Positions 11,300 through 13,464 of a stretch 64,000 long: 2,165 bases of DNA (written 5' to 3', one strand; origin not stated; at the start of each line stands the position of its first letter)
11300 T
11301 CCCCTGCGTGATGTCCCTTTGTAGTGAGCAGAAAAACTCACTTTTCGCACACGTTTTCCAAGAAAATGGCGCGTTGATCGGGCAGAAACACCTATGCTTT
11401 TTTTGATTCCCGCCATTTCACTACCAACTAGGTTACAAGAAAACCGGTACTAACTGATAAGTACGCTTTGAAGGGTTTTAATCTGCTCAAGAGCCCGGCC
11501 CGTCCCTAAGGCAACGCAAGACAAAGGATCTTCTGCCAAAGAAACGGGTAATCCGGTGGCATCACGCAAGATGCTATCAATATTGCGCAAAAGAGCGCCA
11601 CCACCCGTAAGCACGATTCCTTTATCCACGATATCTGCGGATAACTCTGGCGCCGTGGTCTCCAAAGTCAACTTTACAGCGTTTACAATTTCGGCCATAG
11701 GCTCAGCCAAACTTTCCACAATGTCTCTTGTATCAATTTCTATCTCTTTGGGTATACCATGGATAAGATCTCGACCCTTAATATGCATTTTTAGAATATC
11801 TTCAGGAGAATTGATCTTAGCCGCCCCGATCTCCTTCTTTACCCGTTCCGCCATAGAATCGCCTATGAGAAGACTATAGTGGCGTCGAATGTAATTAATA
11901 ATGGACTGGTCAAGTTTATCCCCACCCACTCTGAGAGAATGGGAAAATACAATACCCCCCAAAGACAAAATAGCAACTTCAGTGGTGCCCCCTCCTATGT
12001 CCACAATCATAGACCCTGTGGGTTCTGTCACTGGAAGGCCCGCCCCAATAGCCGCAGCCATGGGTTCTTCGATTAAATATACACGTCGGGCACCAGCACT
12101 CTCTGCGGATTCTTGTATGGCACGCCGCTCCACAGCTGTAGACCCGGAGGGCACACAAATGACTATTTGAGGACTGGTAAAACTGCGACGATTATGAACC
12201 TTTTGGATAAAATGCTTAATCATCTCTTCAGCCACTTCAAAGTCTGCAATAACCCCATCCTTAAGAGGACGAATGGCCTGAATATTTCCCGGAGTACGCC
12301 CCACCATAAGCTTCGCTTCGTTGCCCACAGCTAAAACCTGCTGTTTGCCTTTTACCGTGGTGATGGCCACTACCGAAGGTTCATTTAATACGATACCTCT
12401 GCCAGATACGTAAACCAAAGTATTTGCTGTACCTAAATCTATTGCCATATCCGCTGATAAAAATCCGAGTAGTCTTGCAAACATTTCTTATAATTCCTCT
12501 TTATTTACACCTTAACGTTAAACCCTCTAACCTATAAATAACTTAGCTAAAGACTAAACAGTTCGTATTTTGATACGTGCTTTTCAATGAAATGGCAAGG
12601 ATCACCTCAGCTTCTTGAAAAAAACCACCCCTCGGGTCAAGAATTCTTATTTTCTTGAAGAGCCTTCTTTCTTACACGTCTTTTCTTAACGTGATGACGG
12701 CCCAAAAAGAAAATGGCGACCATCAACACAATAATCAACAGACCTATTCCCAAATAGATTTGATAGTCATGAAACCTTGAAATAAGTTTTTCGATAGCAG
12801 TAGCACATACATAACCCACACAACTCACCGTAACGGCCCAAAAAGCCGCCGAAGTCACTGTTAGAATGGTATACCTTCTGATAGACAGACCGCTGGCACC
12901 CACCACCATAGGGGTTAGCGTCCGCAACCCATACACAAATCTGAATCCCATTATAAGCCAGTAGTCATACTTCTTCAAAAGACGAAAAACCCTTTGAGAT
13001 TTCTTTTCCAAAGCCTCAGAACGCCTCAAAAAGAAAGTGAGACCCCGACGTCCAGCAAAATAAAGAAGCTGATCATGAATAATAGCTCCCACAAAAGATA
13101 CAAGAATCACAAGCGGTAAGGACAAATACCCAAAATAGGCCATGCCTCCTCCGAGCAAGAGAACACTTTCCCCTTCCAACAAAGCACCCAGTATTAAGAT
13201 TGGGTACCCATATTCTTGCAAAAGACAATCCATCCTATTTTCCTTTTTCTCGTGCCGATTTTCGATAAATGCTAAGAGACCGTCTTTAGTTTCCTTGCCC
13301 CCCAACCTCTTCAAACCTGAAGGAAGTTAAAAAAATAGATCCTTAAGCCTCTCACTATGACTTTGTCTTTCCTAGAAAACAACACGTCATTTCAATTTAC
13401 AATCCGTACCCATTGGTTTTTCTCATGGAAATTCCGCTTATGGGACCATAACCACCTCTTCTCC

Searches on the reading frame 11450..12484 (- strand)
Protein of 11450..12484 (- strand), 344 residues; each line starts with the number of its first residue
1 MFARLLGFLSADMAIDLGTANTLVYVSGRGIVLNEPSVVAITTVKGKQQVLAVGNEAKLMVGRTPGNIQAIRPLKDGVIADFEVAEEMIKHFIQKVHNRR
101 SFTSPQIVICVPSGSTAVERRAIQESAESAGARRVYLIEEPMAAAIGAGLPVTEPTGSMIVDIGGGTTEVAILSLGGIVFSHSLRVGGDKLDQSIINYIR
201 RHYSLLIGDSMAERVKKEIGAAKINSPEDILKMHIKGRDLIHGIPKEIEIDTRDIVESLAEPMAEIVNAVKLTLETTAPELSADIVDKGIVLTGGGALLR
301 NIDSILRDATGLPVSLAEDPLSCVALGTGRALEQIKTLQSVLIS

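Call 28: find_encoding_contigs(protein=window:11450-12484:-, flank=2000, max_places=3)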
Protein window:11450-12484:- (344 aa): no gene with exactly this product is on record in the collection.

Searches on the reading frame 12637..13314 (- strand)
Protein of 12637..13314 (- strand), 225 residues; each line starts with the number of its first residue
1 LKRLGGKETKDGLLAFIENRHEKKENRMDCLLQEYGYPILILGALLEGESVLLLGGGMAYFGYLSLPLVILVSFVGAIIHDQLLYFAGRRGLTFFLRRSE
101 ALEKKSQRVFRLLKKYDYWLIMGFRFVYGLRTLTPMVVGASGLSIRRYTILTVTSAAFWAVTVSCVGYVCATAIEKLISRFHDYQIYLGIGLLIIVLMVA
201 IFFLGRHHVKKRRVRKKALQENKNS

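Call 8: search_protein_families(library=pfam, proteins=[window:12637-13314:-], max_evalue=0.001)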
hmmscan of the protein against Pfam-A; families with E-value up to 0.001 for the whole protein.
window:12637-13314:- (225 aa): 1 family
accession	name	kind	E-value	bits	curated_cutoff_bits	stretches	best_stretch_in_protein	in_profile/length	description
PF09335.16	VTT_dom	-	4.4e-15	56.7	33.9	1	50-168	4-122/123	VTT domain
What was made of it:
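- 12637..13314 (-): DedA/VTT-domain membrane protein. It is the conserved downstream neighbour of DUF4280 in this lineage. The real start is probably the internal ATG that gives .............. Pfam VTT_dom E=4.4e-15 (call 8).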
